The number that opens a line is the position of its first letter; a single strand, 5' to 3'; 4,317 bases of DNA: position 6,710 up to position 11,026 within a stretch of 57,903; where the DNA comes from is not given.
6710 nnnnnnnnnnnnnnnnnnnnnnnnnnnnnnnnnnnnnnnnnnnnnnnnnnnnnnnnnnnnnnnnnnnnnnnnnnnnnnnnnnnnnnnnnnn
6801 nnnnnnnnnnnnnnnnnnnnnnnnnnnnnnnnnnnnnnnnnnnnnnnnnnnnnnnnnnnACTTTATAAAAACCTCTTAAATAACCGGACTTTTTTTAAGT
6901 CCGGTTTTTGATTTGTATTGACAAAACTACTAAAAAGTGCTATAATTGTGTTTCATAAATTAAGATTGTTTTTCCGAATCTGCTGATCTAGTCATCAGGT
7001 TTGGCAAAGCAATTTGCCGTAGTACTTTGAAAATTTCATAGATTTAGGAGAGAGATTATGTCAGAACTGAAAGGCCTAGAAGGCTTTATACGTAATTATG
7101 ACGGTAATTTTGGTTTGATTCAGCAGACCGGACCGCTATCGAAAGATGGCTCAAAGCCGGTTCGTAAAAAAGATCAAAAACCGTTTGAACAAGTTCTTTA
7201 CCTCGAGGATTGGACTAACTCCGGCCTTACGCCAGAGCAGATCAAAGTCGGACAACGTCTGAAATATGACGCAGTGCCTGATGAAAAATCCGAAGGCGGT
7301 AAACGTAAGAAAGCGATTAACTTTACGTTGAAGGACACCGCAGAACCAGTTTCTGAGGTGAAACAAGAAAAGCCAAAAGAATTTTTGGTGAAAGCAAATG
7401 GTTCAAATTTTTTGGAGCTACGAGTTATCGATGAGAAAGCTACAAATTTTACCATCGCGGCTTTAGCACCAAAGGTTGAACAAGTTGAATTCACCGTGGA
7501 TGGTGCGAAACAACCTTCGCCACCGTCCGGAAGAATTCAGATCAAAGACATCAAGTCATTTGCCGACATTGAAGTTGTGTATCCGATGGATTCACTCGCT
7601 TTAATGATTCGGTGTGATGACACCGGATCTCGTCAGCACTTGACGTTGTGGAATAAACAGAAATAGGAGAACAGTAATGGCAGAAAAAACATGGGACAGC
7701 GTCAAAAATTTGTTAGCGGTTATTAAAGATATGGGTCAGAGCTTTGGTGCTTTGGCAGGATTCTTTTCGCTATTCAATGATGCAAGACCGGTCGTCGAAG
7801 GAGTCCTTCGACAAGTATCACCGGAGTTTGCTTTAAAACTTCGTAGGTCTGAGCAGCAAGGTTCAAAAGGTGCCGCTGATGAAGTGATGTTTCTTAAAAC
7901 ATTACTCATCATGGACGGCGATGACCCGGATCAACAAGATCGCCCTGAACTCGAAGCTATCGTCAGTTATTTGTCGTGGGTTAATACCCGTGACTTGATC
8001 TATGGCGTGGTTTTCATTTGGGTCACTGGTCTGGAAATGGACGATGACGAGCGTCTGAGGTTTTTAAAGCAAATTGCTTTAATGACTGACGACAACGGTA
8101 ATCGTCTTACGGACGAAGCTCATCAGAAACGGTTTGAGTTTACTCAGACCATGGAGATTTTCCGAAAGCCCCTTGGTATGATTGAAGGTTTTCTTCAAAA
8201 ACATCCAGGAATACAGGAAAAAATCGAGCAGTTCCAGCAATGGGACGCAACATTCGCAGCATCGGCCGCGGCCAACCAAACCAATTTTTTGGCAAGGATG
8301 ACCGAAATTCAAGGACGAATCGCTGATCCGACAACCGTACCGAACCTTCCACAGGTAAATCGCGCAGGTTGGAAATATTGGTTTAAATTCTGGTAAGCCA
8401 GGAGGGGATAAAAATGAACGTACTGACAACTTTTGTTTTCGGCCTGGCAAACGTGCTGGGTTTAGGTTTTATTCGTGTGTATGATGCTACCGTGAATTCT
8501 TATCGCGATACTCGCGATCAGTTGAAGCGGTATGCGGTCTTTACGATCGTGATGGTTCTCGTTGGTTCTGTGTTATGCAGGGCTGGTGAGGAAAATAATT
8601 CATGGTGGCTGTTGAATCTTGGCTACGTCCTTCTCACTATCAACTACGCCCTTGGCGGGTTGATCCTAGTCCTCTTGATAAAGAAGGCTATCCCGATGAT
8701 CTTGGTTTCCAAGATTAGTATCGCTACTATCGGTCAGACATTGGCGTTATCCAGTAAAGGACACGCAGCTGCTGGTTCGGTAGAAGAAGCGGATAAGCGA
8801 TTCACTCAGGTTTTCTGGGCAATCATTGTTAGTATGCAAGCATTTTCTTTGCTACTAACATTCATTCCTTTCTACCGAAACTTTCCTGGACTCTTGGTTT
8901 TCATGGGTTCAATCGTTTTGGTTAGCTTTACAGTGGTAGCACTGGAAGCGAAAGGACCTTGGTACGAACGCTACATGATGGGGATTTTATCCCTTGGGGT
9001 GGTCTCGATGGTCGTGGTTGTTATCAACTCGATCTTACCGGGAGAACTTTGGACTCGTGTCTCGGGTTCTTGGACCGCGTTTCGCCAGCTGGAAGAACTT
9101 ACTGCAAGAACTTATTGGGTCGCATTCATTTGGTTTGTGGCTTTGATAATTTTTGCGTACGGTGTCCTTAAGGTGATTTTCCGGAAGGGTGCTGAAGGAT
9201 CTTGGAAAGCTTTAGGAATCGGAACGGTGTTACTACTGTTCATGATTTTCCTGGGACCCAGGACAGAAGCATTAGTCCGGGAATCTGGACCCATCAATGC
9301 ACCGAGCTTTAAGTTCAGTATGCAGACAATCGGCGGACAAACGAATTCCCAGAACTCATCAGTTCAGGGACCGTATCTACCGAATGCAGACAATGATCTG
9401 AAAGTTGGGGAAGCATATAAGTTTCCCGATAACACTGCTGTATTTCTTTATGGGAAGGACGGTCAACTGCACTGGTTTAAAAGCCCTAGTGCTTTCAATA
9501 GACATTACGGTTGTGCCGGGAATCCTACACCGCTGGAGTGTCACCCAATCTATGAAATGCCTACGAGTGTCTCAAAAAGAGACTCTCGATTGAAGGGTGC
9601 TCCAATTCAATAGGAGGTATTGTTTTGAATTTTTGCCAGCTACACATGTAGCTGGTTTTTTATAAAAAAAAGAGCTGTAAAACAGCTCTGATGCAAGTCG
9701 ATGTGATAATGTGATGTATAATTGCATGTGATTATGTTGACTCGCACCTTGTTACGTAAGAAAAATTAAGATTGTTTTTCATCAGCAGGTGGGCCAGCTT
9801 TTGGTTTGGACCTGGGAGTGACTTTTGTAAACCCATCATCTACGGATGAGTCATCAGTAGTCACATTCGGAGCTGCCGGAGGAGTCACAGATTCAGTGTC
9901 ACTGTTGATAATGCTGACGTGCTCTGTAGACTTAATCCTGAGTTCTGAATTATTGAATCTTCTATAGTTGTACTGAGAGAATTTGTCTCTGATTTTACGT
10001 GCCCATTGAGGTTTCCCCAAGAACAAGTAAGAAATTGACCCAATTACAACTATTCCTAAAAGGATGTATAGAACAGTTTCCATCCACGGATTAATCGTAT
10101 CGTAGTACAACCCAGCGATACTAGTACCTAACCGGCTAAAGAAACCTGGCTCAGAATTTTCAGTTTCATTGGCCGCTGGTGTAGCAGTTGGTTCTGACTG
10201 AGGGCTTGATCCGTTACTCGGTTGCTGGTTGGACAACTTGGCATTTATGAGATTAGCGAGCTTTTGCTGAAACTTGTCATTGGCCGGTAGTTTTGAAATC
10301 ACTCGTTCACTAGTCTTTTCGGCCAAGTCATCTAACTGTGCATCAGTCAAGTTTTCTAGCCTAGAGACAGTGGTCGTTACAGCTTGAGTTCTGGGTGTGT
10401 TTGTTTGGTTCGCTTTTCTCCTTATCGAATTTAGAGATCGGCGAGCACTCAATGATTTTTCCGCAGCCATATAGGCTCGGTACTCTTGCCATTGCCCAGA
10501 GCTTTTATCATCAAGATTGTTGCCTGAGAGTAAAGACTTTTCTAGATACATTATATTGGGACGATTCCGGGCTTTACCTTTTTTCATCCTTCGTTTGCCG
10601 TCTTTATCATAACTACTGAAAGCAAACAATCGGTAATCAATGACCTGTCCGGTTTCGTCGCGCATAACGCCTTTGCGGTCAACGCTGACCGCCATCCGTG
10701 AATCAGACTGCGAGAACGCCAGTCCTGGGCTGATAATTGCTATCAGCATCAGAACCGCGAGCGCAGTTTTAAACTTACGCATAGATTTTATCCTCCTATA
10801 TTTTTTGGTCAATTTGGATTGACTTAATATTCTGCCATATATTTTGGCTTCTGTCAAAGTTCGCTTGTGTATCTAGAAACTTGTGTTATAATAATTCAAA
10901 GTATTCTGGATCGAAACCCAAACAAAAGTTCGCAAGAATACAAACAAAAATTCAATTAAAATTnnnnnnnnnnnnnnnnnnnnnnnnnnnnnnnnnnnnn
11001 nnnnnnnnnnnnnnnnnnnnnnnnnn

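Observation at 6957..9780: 2.8-kb three-gene orphan cassette bounded by an 18-bp direct repeat duplicating a gene 3' end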

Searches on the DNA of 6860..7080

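Call 82: search_rna_families(source=window, start=6860, end=7080, threshold=evalue, max_evalue=1)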
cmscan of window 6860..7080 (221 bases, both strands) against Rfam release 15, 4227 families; matches with E-value up to 1: 6.
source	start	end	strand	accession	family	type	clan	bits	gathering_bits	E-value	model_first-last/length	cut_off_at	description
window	6963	7017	+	RF03589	mir-5583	Gene; miRNA;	-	21.9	80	0.16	1-59/59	no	mir-5583 microRNA precursor family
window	6960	7056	+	RF00139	SNORA72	Gene; snRNA; snoRNA; HACA-box;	-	19.8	43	0.64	1-132/132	no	Small nucleolar RNA SNORA72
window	6860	6918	+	RF00558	L20_leader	Cis-reg; leader;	-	19.2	58.7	0.13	68-127/127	5'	Ribosomal protein L20 leader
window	6861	6916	+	RF02051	STnc450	Gene; sRNA;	-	18.8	37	0.074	1-57/57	no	Enterobacterial sRNA STnc450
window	6862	6914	-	RF04346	Plastid-ccsA-ndhD-1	Cis-reg;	CL00154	18.4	48.5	0.23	1-57/57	no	Plastid-ccsA-ndhD-1 3UTR RNA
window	6862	6913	+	RF04347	Plastid-ccsA-ndhD-2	Cis-reg;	-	17.7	51.5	0.46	1-53/53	no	Plastid-ccsA-ndhD-2 3UTR RNA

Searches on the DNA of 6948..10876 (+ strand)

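Call 95: search_dna_similar(query=window:6948-10876:+, collection=phages, mode=distant, max_rows=5)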
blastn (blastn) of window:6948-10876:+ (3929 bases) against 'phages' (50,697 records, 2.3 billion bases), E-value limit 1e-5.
No match.

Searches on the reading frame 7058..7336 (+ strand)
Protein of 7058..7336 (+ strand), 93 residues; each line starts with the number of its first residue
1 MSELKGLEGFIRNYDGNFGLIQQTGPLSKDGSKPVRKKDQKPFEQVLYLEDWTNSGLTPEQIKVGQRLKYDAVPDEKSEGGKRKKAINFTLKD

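Call 59: search_solved_structures(query=A7, max_evalue=10, show_alignments=2)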
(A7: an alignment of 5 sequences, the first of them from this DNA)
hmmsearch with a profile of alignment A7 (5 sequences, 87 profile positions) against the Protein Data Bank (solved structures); distinct sequences matched with E-value up to 10: 25.
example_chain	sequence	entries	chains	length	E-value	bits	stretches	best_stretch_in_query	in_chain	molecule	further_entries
2lss_A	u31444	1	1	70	0.0041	20.9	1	4-85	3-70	Cold shock-like protein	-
3a0j_A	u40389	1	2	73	0.012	19.4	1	7-85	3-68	Cold shock protein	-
8h1i_B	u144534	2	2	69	0.037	17.8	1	5-83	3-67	Cold shock-like protein CspC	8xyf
2mqh_A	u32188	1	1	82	0.055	17.2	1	7-83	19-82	Nucleic acid binding protein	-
1g6p_A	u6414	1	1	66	0.099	16.4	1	7-80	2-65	COLD SHOCK PROTEIN TMCSP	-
2i5m_X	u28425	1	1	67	0.15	15.8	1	6-68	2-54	Cold shock protein cspB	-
5xv9_A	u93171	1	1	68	0.22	15.3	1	7-79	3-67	Cold-shock DNA-binding domain family protein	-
3i2z_B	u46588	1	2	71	0.23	15.3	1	2-83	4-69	RNA chaperone, negative regulator of cspA transcription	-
1h95_A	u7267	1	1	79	0.26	15.1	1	6-70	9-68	Y-BOX BINDING PROTEIN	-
6ktc_A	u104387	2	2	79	0.3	14.9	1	6-70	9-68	Nuclease-sensitive element-binding protein 1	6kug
1csp_A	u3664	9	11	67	0.34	14.7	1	6-45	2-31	COLD SHOCK PROTEIN B(CSPB) | MAJOR COLD-SHOCK PROTEIN | Cold shock protein cspB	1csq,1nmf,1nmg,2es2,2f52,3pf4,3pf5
6t00_A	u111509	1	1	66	0.34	14.7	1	6-25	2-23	Cold shock protein CspD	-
5yts_A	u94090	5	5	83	0.35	14.7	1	6-70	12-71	Nuclease-sensitive element-binding protein 1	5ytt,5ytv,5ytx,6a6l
2i5l_X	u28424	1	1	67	0.59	13.9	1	6-25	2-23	Cold shock protein cspB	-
1i5f_A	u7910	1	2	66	0.66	13.8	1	7-24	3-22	COLD-SHOCK PROTEIN CSPB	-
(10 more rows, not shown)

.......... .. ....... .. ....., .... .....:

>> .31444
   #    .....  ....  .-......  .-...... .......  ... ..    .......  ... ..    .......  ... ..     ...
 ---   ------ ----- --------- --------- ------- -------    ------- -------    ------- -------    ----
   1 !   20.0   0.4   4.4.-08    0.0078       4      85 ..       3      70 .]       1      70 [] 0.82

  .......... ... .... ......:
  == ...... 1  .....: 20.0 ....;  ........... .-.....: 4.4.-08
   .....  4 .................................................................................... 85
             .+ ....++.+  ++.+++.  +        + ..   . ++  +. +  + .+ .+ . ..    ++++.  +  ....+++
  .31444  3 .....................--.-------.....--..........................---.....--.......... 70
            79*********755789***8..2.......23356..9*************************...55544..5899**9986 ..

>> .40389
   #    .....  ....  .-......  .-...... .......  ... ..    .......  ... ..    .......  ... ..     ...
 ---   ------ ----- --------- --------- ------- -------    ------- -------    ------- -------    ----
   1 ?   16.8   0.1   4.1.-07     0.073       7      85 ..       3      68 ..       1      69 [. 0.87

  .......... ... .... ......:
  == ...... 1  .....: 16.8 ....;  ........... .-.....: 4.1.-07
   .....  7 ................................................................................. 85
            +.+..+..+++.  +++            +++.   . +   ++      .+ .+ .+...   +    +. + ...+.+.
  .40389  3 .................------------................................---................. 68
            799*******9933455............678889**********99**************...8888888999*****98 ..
